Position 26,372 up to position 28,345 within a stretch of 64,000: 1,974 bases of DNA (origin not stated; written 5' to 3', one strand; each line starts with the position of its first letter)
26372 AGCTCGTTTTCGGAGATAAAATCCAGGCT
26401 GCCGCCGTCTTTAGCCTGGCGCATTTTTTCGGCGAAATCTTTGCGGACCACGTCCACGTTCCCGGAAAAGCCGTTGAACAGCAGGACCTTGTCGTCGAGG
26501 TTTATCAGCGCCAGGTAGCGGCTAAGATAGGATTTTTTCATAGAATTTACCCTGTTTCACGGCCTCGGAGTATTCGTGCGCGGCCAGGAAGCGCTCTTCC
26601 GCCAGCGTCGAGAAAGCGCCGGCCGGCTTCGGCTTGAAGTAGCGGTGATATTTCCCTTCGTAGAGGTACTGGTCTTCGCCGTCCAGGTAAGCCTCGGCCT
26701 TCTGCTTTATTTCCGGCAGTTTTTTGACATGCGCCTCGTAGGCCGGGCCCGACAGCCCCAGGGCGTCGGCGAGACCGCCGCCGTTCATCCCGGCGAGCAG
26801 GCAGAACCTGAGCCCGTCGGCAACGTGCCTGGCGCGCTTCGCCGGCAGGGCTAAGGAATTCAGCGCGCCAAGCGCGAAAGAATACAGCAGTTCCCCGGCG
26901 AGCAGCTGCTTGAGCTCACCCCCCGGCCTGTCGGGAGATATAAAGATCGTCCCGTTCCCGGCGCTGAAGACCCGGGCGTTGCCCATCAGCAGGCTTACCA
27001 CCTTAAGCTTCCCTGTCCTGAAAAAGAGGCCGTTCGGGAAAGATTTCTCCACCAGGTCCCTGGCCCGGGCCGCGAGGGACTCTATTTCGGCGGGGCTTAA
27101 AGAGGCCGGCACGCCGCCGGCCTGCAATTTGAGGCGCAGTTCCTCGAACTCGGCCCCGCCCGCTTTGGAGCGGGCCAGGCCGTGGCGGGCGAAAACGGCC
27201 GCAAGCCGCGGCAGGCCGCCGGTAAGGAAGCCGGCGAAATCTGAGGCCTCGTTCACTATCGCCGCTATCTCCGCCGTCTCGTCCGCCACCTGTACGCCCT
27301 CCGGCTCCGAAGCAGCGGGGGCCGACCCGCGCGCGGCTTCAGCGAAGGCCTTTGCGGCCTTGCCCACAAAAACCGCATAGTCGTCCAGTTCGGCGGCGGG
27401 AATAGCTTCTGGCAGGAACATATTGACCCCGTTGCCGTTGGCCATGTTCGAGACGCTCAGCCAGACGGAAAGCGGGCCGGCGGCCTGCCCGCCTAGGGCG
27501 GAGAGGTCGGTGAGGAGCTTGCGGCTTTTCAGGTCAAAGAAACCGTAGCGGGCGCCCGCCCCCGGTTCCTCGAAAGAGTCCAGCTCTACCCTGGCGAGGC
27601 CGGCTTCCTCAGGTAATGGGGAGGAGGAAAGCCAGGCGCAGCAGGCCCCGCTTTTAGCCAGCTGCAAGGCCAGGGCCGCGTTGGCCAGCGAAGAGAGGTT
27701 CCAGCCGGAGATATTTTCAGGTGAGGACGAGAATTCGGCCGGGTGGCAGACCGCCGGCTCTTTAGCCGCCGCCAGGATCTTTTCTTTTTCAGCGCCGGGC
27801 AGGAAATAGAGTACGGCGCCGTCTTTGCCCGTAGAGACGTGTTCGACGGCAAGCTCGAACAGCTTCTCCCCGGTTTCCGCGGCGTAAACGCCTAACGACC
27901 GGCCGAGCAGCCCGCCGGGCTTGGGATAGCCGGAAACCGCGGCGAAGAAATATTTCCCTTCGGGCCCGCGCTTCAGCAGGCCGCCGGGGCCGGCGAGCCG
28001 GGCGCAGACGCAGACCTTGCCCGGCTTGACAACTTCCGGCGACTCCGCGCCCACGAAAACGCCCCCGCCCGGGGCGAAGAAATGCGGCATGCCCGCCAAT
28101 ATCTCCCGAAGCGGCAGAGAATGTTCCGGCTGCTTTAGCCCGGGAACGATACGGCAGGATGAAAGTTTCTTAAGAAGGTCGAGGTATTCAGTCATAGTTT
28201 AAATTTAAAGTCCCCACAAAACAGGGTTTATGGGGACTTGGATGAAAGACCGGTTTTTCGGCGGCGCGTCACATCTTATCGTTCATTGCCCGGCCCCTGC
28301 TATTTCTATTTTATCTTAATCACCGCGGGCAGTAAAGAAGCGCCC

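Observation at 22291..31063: Radical-SAM RiPP-like island: three rSAM enzymes, an RRE-fused S2P protease, an orphan 557-aa protein and four precursor genes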

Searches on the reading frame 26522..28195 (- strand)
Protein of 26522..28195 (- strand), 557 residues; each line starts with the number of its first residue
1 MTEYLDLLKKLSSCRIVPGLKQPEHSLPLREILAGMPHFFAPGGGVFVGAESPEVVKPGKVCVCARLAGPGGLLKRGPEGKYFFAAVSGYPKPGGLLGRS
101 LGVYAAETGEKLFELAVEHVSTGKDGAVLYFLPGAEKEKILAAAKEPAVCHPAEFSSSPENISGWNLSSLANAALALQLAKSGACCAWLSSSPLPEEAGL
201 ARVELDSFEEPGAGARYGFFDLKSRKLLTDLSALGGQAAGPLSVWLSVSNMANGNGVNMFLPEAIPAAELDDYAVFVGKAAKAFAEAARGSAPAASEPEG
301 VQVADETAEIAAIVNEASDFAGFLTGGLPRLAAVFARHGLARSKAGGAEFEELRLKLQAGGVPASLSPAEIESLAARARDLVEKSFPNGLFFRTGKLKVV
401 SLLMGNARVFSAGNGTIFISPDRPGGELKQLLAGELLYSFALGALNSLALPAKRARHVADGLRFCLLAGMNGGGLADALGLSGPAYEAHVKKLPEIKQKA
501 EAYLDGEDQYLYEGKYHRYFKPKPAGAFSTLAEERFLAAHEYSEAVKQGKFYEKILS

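Call 3: search_protein_families(library=pfam, proteins=[window:26522-28195:-], max_evalue=0.1)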
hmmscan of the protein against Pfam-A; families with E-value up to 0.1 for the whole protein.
window:26522-28195:- (557 aa): 0 families

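Call 4: search_protein_families(library=ncbifam, proteins=[window:26522-28195:-], max_evalue=0.1)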
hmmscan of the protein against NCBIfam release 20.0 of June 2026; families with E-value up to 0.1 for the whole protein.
window:26522-28195:- (557 aa): 0 families

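Call 7: find_encoding_contigs(protein=window:26522-28195:-, flank=10000, max_places=10)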
Protein window:26522-28195:- (557 aa): 4 contigs read that carry it; 2 places shown.
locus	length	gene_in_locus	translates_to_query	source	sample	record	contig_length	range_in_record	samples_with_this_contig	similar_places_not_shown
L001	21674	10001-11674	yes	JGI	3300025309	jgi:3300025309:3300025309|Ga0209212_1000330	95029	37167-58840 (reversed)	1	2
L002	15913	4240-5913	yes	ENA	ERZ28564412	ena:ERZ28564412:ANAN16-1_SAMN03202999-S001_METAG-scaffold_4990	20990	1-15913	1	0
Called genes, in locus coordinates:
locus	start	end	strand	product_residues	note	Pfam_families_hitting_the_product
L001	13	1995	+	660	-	PF00672:HAMP (weak), PF00512:HisKA, PF02518:HATPase_c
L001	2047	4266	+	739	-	PF05226:CHASE2, PF00211:Guanylate_cyc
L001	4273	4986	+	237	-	PF11750:DUF3307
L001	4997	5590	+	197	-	PF00929:RNase_T, PF13482:RNase_H_2 (weak), PF16473:Rv2179c-like (faint)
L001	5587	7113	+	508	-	PF00221:Lyase_aromatic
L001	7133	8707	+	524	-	PF02310:B12-binding, PF04055:Radical_SAM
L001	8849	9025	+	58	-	-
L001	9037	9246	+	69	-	-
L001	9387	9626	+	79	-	-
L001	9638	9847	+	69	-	-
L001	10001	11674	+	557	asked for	-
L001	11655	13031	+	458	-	PF04055:Radical_SAM (weak), PF13353:Fer4_12 (weak)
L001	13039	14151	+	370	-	PF02163:Peptidase_M50 (faint)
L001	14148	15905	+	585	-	PF04055:Radical_SAM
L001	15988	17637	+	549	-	PF17391:Urocanase_N, PF01175:Urocanase, PF17392:Urocanase_C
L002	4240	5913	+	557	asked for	-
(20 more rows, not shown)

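Call 8: find_homologous_proteins(query=window:26522-28195:-)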
Query window:26522-28195:- (557 aa): 3 proteins with E <= 0.001 among 8000 candidates.
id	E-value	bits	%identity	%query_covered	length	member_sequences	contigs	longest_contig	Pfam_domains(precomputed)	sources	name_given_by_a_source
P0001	0.0e+0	1217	100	100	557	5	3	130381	-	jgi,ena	-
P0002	3.0e-266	903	81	92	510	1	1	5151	-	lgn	-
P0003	6.7e-190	651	55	100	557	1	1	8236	-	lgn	-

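Call 9: find_encoding_contigs(protein=P0003, flank=10000)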
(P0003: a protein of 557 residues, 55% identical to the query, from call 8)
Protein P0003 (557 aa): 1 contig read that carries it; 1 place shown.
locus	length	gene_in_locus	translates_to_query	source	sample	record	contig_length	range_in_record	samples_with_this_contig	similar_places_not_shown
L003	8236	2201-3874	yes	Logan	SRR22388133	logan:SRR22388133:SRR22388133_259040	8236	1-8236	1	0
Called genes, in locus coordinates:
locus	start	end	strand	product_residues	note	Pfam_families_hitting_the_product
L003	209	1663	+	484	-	PF02310:B12-binding, PF04055:Radical_SAM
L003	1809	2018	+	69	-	-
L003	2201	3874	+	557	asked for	-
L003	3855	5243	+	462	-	PF04055:Radical_SAM, PF13353:Fer4_12 (weak)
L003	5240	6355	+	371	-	PF02163:Peptidase_M50 (faint)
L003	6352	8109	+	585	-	PF04055:Radical_SAM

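Call 10: find_encoding_contigs(protein=P0002, flank=10000)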
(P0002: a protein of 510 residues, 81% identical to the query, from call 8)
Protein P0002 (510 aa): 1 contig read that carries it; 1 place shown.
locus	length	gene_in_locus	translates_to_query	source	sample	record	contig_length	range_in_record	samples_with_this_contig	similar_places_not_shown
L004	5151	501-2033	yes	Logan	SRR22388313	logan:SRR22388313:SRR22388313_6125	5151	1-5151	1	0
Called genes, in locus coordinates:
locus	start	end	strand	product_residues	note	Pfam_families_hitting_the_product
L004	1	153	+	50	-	?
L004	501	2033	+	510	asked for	-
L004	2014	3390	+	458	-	PF04055:Radical_SAM (weak), PF13353:Fer4_12 (weak)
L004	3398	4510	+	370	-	PF02163:Peptidase_M50 (faint)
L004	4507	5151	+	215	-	?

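Call 34: find_homologous_proteins(query=A5, max_evalue=0.01)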
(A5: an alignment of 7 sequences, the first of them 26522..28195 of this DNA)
Query A5 (7 sequences) (557 aa, profile of the alignment): 3 proteins with E <= 0.01 among 8000 candidates.
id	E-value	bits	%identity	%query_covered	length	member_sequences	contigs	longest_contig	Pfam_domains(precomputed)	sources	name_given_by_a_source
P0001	1.7e-251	854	100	100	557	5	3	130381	-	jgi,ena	-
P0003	1.1e-241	822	55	100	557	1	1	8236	-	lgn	-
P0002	8.5e-226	769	81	92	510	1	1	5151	-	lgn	-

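Call 35: search_protein_representatives(alignment_id=A4)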
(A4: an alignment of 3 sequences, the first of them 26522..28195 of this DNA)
Query: 3 sequences, 557 profile positions. Proteins with E-value up to 0.001 (for the whole library): 24; up to 1e-10: 19; up to 1e-30: 14. The best 24 are listed.
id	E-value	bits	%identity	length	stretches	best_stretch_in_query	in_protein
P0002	0.0e+00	1029.0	-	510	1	48-557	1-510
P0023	2.8e-146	505.0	-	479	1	76-556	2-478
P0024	5.5e-102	358.7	-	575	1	3-557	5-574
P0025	1.0e-78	282.0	-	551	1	30-557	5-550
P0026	2.2e-76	274.2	-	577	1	2-555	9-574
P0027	9.8e-76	272.1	-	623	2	239-556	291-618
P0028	2.8e-45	171.5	-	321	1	246-557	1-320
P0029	3.5e-45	171.2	-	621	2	1-203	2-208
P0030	6.6e-45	170.3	-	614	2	2-182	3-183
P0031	1.5e-38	149.4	-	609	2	3-183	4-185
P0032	3.4e-38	148.2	-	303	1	2-218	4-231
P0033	2.3e-37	145.4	-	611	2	2-180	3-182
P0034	3.1e-36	141.7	-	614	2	240-557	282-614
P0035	6.1e-34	134.1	-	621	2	240-556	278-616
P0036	8.4e-21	90.8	-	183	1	2-180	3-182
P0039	1.4e-11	60.3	-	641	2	229-507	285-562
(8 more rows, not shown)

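Call 39: find_encoding_contigs(protein=P0029, flank=10000, max_places=3)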
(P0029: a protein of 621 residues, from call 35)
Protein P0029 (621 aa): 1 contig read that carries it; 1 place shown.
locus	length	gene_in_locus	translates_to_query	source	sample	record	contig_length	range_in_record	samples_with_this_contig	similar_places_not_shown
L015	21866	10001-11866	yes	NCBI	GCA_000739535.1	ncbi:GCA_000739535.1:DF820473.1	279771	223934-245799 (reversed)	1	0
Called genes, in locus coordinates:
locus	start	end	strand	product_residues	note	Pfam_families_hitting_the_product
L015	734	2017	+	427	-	PF01547:SBP_bac_1, PF13416:SBP_bac_8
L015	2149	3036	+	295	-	PF00528:BPD_transp_1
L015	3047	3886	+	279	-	PF00528:BPD_transp_1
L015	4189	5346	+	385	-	PF12802:MarR_2 (weak), PF00480:ROK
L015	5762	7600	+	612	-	PF00672:HAMP, PF00512:HisKA (weak), PF02518:HATPase_c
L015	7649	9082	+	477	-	PF00072:Response_reg, PF13191:AAA_16 (faint), PF00158:Sigma54_activat, PF14532:Sigma54_activ_2, PF07728:AAA_5, PF25601:AAA_lid_14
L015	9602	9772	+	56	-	-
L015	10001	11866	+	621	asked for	-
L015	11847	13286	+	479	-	PF04055:Radical_SAM, PF13353:Fer4_12 (weak)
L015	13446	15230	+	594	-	PF03572:Peptidase_S41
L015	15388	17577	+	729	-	PF03412:Peptidase_C39, PF00664:ABC_membrane, PF02463:SMC_N (faint), PF00005:ABC_tran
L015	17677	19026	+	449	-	PF25917:BSH_RND (faint), PF26002:Beta-barrel_AprE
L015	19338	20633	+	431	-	PF01547:SBP_bac_1, PF13416:SBP_bac_8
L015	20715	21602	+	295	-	PF00528:BPD_transp_1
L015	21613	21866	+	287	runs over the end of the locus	PF00528:BPD_transp_1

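Call 42: find_encoding_contigs(protein=P0039, flank=10000, max_places=3)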
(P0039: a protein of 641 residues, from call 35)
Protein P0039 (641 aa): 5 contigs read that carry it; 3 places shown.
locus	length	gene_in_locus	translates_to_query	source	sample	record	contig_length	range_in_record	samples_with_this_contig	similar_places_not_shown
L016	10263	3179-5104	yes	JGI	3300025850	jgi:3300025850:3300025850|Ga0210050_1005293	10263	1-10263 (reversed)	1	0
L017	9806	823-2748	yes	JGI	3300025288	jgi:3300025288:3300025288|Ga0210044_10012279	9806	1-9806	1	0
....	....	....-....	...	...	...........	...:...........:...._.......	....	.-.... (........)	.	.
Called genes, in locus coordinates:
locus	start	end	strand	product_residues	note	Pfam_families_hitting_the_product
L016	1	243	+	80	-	?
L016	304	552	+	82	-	-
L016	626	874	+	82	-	-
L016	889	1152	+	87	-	-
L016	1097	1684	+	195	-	-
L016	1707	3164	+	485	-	PF13353:Fer4_12 (weak), PF04055:Radical_SAM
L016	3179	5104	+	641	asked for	PF05343:Peptidase_M42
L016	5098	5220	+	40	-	-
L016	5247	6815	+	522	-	PF13518:HTH_28 (faint), PF00665:rve (faint), PF22483:Mu-transpos_C_2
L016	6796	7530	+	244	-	PF01695:IstB_IS21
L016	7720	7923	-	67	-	-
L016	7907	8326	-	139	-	PF00005:ABC_tran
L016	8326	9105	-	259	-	PF25917:BSH_RND, PF25954:Beta-barrel_RND_2 (faint)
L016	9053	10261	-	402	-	?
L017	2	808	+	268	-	?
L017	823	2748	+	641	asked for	PF05343:Peptidase_M42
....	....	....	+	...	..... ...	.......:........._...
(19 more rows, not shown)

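Call 43: search_protein_families(library=ncbifam, proteins=[P0029, P0039, L015:11847-13286:+, L016:1707-3164:+, L016:304-552:+, L016:626-874:+, L016:889-1152:+, L016:1097-1684:+, P0027], max_evalue=0.01)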
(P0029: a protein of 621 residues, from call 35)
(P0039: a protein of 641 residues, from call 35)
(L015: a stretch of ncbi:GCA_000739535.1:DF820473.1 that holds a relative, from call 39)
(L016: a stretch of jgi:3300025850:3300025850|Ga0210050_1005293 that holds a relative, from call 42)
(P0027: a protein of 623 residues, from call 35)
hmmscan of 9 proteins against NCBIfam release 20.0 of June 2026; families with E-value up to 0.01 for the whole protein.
P0029 (621 aa): 0 families

P0039 (641 aa): 0 families

L015:11847-13286:+ (479 aa): 64 families (the best 25 are shown)
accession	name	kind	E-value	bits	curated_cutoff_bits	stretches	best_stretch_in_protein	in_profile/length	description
NF038107.1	rSAM_NF038107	equivalog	7.9e-37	127.1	600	2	74-282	67-267/444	Cys-every-fifth radical SAM/SPASM peptide maturase CefB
NF047865.1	rSAM_PapB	equivalog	3.3e-33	115.3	340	1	99-433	5-320/330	PapB family radical SAM/SPASM ranthipeptide maturase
TIGR04463.1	rSAM_vs_C_rich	equivalog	4.3e-32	111.4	525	1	82-431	66-396/438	TIGR04463 family radical SAM/SPASM RiPP maturase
NF041298.1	rSAM_mat_DynA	equivalog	3.2e-30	105.3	450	1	106-454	10-347/356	dynobactin maturation radical SAM/SPASM protein DynA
TIGR03942.1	sulfatase_rSAM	equivalog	2.7e-29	102.4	349.45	1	104-447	8-345/363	anaerobic sulfatase maturase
TIGR04280.1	geopep_mat_rSAM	hypoth_equivalog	1.3e-27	96.8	400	1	50-400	43-368/428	geopeptide radical SAM maturase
NF052473.1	rSAM_FlmE_OhkG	exception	2.7e-25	89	500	1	12-461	11-456/481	FlmE/OhkG family radical SAM/SPASM peptide maturase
NF041707.1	rSAM_YhhB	equivalog_domain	1.8e-24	86.3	445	1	103-461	8-367/369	cyclophane-forming radical SAM/SPASM peptide maturase YhhB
TIGR03974.1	rSAM_six_Cys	equivalog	3.5e-24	85.5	425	1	64-444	64-431/451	thioether cross-link-forming SCIFF peptide maturase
TIGR04334.1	rSAM_Clo7bot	equivalog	1.3e-21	76.8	600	1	87-462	80-435/440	radical SAM/SPASM domain Clo7bot peptide maturase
NF040492.1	not_ScfB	exception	1.6e-21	76.7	855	1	98-433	96-419/450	ScfB-related radical SAM/SPASM orphan maturase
TIGR04064.1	rSAM_nif11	equivalog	6.5e-21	74.6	518.7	1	77-432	69-403/459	nif11-like peptide radical SAM maturase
TIGR04163.1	rSAM_cobopep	equivalog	1.2e-20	73.7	375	2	105-282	72-239/428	peptide-modifying radical SAM enzyme CbpB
NF010321.0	PRK13758.1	equivalog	3.9e-20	72.3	441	1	104-458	12-361/370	anaerobic sulfatase-maturase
NF010308.0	PRK13745.1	equivalog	3.4e-18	65.8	484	2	98-282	14-194/412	anaerobic sulfatase-maturation protein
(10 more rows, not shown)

L016:1707-3164:+ (485 aa): 61 families (the best 25 are shown)
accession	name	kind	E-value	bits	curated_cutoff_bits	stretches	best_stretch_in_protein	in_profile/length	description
NF038107.1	rSAM_NF038107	equivalog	1.6e-39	136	600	2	14-291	11-270/444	Cys-every-fifth radical SAM/SPASM peptide maturase CefB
TIGR04463.1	rSAM_vs_C_rich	equivalog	2.4e-34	118.9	525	1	91-434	68-397/438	TIGR04463 family radical SAM/SPASM RiPP maturase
NF047865.1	rSAM_PapB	equivalog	3.3e-31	108.7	340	1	105-443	4-328/330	PapB family radical SAM/SPASM ranthipeptide maturase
TIGR04334.1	rSAM_Clo7bot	equivalog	5.1e-29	101.2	600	1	7-461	3-432/440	radical SAM/SPASM domain Clo7bot peptide maturase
TIGR04280.1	geopep_mat_rSAM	hypoth_equivalog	2.2e-28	99.4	400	1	59-466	45-425/428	geopeptide radical SAM maturase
NF052473.1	rSAM_FlmE_OhkG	exception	6e-28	97.8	500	1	17-461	15-454/481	FlmE/OhkG family radical SAM/SPASM peptide maturase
NF041298.1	rSAM_mat_DynA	equivalog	3.8e-23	82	450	1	109-450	6-340/356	dynobactin maturation radical SAM/SPASM protein DynA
TIGR03942.1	sulfatase_rSAM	equivalog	1.4e-20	73.7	349.45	1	111-438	8-331/363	anaerobic sulfatase maturase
TIGR04064.1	rSAM_nif11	equivalog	3.5e-19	68.9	518.7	1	73-449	53-418/459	nif11-like peptide radical SAM maturase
NF041707.1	rSAM_YhhB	equivalog_domain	7.9e-19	67.8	445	1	113-262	11-163/369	cyclophane-forming radical SAM/SPASM peptide maturase YhhB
TIGR03974.1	rSAM_six_Cys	equivalog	6e-18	65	425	2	81-259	74-248/451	thioether cross-link-forming SCIFF peptide maturase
NF040492.1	not_ScfB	exception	1.6e-17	63.6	855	1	89-261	80-248/450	ScfB-related radical SAM/SPASM orphan maturase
TIGR03906.1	quino_hemo_SAM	equivalog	2e-17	63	453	1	105-266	95-254/467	quinohemoprotein amine dehydrogenase maturation protein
TIGR04068.1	rSAM_ocin_clost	equivalog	1e-15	57.6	500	1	105-255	85-232/462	Cys-rich peptide radical SAM maturase CcpM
TIGR04163.1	rSAM_cobopep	equivalog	1e-15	57.4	375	2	77-287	42-239/428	peptide-modifying radical SAM enzyme CbpB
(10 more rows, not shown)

L016:304-552:+ (82 aa): 0 families

L016:626-874:+ (82 aa): 0 families

L016:889-1152:+ (87 aa): 0 families

L016:1097-1684:+ (195 aa): 0 families

P0027 (623 aa): 0 families

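Call 44: search_protein_families(library=pfam, alignment_id=A6, max_evalue=0.1)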
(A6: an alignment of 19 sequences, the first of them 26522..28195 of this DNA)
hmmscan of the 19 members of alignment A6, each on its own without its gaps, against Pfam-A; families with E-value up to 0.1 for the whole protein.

A. member 1, window:26522-28195:- (557 aa): 0 families

B. families by the number of members that match (of 19 scanned): 13 families
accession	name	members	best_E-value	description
PF05343.19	Peptidase_M42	11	7e-12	M42 glutamyl aminopeptidase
PF18958.6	DUF5700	2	6.2e-05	Putative zinc dependent peptidase (DUF5700)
PF10263.15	SprT-like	2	0.0029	SprT-like family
PF10026.15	DUF2268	2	0.087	Predicted Zn-dependent protease (DUF2268)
PF04389.22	Peptidase_M28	1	0.0014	Peptidase family M28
PF10557.15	Cullin_Nedd8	1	0.0083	Cullin protein neddylation domain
PF20257.3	SAM_HAT_C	1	0.01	SAM hydroxide adenosyltransferase C-terminal domain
PF19527.4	DUF6055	1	0.013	Family of unknown function (DUF6055)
PF22538.1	HexPS-like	1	0.024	Hexaprenyl diphosphate synthase, small subunit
PF19618.4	DUF6123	1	0.054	Family of unknown function (DUF6123)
PF02641.20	DUF190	1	0.064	Uncharacterized ACR, COG1993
PF01546.33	Peptidase_M20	1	0.064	Peptidase family M20/M25/M40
PF13234.12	MTR4_beta-barrel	1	0.079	Mtr4-like, beta-barrel domain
